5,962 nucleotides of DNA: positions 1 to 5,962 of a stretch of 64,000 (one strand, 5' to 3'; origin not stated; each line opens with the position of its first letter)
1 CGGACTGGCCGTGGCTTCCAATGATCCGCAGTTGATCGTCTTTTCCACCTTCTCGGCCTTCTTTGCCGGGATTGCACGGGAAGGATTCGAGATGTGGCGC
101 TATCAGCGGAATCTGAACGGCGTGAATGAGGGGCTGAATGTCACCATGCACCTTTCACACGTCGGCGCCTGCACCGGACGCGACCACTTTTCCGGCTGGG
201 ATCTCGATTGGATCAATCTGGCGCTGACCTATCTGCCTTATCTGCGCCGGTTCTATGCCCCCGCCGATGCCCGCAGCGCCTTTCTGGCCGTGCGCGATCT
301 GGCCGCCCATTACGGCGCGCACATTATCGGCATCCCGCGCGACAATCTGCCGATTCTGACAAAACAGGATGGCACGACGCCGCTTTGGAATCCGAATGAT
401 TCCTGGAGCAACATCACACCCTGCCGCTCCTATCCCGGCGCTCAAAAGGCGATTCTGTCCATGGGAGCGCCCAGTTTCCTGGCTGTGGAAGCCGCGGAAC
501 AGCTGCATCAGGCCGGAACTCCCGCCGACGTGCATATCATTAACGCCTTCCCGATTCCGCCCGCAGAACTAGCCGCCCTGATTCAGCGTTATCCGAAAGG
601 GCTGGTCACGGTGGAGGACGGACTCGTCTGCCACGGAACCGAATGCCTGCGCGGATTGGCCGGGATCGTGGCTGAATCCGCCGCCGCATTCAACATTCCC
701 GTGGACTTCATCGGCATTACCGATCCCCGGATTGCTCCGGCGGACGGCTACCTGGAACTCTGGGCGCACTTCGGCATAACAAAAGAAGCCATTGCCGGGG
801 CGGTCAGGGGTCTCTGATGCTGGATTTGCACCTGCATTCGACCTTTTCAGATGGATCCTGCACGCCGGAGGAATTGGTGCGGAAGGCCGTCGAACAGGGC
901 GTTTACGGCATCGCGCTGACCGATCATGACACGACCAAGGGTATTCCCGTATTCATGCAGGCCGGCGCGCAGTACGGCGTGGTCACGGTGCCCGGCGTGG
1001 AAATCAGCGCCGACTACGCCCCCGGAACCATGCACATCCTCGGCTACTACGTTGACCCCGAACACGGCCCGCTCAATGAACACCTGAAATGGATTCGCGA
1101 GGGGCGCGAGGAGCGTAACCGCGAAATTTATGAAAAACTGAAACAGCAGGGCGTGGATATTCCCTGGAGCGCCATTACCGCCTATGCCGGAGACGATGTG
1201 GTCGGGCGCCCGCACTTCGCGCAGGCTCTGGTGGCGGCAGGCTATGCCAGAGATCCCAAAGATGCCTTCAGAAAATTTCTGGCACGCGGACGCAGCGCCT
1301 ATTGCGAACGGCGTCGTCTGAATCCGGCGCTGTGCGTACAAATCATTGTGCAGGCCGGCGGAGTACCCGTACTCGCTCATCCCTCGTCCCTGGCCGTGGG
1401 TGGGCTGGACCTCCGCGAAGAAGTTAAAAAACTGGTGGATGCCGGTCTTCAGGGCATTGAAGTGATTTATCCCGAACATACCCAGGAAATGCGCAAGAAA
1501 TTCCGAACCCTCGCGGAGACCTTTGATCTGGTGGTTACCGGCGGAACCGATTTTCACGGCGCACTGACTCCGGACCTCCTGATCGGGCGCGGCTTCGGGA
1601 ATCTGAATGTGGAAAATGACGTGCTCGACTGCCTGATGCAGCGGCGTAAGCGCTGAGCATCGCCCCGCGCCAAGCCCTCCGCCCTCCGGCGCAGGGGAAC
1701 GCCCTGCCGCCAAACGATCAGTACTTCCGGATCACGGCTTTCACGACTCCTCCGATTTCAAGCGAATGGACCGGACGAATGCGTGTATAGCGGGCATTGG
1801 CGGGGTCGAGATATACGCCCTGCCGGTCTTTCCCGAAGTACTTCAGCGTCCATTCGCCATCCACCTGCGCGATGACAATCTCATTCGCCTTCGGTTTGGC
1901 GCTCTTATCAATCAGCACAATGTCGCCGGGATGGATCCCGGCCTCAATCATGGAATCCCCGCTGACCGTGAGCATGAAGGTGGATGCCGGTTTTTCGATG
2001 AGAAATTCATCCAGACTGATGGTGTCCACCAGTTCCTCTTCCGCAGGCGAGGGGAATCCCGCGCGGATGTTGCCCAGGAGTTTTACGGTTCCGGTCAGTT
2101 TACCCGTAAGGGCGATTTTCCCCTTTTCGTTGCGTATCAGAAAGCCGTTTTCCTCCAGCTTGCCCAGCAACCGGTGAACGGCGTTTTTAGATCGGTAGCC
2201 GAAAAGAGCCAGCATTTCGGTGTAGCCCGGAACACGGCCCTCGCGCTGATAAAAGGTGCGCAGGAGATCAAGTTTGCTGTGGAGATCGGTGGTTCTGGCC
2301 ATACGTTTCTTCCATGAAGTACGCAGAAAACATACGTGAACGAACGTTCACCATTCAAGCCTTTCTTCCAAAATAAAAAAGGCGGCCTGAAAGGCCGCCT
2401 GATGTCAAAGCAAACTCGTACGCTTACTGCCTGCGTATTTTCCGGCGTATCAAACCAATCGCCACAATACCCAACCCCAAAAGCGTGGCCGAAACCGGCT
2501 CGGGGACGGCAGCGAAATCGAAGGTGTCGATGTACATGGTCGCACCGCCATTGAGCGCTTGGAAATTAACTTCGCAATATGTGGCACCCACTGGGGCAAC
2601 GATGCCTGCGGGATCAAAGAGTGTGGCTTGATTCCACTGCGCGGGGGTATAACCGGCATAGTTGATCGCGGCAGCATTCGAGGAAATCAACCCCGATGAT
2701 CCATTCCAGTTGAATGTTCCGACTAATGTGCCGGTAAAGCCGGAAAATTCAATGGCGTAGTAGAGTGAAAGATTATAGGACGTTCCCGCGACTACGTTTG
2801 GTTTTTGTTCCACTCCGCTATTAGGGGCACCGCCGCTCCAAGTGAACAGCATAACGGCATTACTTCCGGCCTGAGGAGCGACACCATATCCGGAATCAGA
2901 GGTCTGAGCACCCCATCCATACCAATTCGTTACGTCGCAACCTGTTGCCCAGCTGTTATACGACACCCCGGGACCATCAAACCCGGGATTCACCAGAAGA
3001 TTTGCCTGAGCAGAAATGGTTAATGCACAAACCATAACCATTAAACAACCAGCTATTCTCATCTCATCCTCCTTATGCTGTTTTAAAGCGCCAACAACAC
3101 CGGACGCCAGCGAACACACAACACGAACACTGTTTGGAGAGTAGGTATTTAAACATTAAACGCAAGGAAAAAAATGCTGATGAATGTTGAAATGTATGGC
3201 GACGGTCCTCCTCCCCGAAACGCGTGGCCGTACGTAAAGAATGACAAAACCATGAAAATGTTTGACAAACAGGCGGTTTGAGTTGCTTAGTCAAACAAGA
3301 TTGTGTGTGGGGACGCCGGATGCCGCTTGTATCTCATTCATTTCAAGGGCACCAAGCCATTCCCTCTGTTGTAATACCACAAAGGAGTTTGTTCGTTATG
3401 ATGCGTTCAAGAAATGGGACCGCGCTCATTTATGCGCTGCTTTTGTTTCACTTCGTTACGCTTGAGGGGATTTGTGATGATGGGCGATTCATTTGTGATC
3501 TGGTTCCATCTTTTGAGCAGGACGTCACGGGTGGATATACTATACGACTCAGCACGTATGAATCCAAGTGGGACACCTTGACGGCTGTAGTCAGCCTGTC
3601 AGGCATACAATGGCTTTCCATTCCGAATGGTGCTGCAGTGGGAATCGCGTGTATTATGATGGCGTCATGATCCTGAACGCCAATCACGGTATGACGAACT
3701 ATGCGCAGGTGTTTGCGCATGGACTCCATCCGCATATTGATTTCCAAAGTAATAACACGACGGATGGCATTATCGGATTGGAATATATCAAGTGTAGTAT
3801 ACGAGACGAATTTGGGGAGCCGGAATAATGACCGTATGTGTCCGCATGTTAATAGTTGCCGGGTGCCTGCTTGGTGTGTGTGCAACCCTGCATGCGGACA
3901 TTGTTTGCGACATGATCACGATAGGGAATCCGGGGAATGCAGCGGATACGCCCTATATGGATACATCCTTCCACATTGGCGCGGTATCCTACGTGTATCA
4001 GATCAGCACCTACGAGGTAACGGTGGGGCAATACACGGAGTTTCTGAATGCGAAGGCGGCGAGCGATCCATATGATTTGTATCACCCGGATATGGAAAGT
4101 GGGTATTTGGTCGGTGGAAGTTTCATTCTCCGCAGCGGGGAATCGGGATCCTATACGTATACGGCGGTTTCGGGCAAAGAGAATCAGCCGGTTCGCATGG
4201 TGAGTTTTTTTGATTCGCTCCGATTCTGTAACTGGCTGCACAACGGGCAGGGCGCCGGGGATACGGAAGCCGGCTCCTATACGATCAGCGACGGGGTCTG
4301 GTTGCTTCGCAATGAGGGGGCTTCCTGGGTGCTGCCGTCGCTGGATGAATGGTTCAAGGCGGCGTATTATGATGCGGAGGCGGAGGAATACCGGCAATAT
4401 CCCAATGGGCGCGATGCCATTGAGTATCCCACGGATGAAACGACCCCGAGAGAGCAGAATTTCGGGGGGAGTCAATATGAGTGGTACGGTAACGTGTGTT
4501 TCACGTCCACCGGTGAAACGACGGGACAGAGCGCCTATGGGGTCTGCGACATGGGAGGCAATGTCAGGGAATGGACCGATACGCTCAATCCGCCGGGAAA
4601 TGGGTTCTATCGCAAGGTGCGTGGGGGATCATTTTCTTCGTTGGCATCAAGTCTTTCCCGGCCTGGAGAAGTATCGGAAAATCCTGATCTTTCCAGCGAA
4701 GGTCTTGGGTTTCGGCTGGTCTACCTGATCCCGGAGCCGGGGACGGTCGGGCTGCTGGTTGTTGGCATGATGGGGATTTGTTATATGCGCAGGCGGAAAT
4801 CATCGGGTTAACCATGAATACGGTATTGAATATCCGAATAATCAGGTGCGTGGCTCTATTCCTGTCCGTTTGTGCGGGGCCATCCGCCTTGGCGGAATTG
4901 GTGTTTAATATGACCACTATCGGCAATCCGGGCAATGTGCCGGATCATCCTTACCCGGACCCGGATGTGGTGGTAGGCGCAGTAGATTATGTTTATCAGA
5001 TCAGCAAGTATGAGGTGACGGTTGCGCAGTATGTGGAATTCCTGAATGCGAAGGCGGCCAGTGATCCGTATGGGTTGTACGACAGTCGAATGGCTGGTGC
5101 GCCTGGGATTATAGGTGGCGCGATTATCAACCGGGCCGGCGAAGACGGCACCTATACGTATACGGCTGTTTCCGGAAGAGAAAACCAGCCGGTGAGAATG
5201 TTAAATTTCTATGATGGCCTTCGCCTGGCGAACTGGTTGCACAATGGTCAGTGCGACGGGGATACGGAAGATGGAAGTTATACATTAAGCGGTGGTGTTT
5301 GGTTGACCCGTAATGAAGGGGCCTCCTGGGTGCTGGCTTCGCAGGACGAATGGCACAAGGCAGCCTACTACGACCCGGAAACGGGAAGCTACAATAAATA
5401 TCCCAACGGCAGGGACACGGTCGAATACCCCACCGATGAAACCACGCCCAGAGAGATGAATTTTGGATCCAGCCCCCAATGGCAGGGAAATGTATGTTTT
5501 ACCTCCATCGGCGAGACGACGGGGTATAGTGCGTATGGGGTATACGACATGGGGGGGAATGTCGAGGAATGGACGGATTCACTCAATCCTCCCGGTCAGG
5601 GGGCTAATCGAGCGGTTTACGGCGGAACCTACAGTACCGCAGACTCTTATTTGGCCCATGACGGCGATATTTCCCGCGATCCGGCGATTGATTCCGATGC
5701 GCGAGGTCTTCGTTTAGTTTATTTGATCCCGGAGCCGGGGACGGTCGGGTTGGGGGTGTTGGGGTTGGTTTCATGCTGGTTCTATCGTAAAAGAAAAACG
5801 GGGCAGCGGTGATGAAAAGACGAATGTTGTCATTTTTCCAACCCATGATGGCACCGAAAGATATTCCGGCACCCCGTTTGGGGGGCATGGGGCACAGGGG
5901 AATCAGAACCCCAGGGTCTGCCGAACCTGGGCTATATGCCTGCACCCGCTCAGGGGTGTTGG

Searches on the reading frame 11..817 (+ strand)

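Call 98: search_protein_families(library=pfam, proteins=[window:11-817:+], max_evalue=0.001)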
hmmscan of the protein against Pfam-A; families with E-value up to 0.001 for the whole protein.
window:11-817:+ (268 aa): 1 family
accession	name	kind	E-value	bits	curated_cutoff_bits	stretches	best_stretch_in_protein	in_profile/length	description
PF02780.25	Transketolase_C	-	2.5e-05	24.6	25.9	1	143-261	9-124/124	Transketolase, C-terminal domain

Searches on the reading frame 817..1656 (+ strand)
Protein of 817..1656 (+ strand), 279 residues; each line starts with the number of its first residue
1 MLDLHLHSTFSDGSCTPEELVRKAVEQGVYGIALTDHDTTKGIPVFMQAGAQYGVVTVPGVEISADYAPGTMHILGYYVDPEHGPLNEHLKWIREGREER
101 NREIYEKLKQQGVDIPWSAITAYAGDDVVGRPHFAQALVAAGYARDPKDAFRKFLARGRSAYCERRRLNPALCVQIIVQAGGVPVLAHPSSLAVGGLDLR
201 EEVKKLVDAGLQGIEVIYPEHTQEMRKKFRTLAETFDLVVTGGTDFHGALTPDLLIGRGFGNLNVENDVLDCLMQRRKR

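Call 98: search_protein_families(library=pfam, proteins=[window:817-1656:+], max_evalue=0.001)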
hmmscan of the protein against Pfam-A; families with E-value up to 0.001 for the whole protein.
window:817-1656:+ (279 aa): 1 family
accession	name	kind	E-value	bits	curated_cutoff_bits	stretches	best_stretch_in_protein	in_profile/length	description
PF02811.25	PHP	-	8.5e-13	49.4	26.4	1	3-66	1-66/164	PHP domain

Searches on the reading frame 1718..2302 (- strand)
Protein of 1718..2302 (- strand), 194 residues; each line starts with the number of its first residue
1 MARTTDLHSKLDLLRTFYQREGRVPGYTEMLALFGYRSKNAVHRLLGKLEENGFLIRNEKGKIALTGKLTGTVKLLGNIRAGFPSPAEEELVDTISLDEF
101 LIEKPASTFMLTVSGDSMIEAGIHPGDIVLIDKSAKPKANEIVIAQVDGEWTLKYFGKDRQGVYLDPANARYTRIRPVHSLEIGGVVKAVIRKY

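Call 60: search_protein_families(library=pfam, proteins=[window:1718-2302:-], max_evalue=0.001)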
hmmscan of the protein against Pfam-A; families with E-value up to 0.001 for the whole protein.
window:1718-2302:- (194 aa): 1 family
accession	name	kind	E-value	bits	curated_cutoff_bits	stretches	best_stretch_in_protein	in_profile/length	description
PF00717.28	Peptidase_S24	-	6.6e-26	90.7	23.3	1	75-187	2-115/116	Peptidase S24-like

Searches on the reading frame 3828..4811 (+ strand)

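Call 12: search_protein_families(library=pfam, proteins=[window:3828-4811:+], max_evalue=0.01)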
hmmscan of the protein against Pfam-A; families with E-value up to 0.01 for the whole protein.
window:3828-4811:+ (327 aa): 2 families
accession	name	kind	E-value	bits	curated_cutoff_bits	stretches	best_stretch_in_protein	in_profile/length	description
PF03781.23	FGE-sulfatase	-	6.1e-24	85.5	23.3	1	55-298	35-254/255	Sulfatase-modifying factor enzyme 1-like domain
PF07589.16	PEP-CTERM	-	0.00032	21.1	20.7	1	301-323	2-23/24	PEP-CTERM motif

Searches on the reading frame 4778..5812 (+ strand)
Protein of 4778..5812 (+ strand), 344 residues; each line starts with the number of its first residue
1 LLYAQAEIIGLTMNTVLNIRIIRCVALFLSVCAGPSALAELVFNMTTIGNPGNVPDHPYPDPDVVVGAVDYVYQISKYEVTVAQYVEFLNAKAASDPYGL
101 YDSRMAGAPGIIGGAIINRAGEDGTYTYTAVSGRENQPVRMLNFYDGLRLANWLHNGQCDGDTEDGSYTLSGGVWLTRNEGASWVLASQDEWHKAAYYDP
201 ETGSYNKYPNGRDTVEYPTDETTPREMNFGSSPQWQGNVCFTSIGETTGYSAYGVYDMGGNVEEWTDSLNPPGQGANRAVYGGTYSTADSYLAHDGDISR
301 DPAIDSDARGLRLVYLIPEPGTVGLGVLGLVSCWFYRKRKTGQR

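Call 12: search_protein_families(library=pfam, proteins=[window:4778-5812:+], max_evalue=0.01)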
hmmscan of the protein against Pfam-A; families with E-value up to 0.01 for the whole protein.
window:4778-5812:+ (344 aa): 2 families
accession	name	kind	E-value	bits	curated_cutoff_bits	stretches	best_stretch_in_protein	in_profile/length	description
PF03781.23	FGE-sulfatase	-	2.2e-17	64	23.3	1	73-314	37-254/255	Sulfatase-modifying factor enzyme 1-like domain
PF07589.16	PEP-CTERM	-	0.0045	17.5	20.7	1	317-339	2-23/24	PEP-CTERM motif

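Call 14: find_encoding_contigs(protein=window:4778-5812:+, flank=6000, max_places=6)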
Protein window:4778-5812:+ (344 aa): no gene with exactly this product is on record in the collection.

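Call 88: find_homologous_proteins(query=window:4778-5812:+, max_evalue=1e-30)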
Query window:4778-5812:+ (344 aa): 984 proteins with E <= 1e-30 among 4548 candidates; the best 120 are listed.
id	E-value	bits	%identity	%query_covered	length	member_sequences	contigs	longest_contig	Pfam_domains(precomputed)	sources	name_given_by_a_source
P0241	1.3e-163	562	78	93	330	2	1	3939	PF03781.23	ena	-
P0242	3.6e-144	498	70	91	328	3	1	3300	PF03781.23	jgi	-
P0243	8.7e-139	481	67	94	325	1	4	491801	PF03781.23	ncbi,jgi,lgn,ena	jgi:formylglycine-generating enzyme required for sulfatase activity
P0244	1.8e-138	480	65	94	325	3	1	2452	PF03781.23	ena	-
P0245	1.7e-129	450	63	94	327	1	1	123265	PF03781.23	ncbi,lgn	-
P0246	6.7e-129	448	64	94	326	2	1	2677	PF03781.23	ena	-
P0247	1.1e-123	431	63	89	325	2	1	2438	PF03781.23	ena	-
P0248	1.5e-123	431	64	86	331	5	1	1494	PF03781.23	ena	-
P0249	5.0e-120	419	61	92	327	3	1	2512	PF03781.23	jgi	jgi:formylglycine-generating enzyme required for sulfatase activity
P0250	3.5e-119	416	64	88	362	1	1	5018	PF03781.23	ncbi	-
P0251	5.0e-119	416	59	91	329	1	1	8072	PF03781.23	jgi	-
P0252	5.5e-119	416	92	57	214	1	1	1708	PF03781.23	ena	-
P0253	2.9e-118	413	61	94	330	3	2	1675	PF03781.23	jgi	jgi:formylglycine-generating enzyme required for sulfatase activity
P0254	9.3e-112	392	64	80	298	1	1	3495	PF03781.23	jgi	jgi:formylglycine-generating enzyme required for sulfatase activity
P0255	2.1e-108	381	59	91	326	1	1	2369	PF03781.23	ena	-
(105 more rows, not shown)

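Call 89: find_encoding_contigs(protein=P0241, flank=4000, max_places=1)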
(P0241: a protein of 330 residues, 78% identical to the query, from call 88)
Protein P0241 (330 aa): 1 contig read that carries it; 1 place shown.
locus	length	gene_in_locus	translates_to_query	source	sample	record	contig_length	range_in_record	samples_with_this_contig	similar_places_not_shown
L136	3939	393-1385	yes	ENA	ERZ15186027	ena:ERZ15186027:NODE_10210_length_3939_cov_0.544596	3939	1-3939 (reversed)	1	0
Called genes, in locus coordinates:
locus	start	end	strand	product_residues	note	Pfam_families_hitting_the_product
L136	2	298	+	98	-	?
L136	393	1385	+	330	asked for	PF03781:FGE-sulfatase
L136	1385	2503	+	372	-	-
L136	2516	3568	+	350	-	PF03781:FGE-sulfatase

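Call 90: find_encoding_contigs(protein=P0243, flank=5000, max_places=1)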
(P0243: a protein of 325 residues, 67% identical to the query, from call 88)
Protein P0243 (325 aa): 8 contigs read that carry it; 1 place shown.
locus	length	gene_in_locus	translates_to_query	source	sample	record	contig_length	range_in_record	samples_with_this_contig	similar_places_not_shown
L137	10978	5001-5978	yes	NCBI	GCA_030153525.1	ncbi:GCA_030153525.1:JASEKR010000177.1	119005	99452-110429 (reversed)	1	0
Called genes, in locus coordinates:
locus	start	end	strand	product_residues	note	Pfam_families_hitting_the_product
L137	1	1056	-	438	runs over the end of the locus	PF05958:tRNA_U5-meth_tr, PF02475:TRM5-TYW2_MTfase, PF03602:Cons_hypoth95 (weak), PF05175:MTS (weak)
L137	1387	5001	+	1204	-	PF18884:TSP3_bac (weak), PF03422:CBM_6, PF00150:Cellulase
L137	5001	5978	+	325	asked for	PF03781:FGE-sulfatase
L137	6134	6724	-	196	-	PF01797:Y1_Tnp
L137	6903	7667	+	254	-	PF08843:AbiEii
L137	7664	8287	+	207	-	-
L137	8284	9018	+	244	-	PF00849:PseudoU_synth_2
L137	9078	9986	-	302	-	PF00534:Glycos_transf_1, PF13692:Glyco_trans_1_4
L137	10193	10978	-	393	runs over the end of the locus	PF13439:Glyco_transf_4 (faint), PF13579:Glyco_trans_4_4 (faint), PF20706:GT4-conflict (faint), PF00534:Glycos_transf_1, PF13692:Glyco_trans_1_4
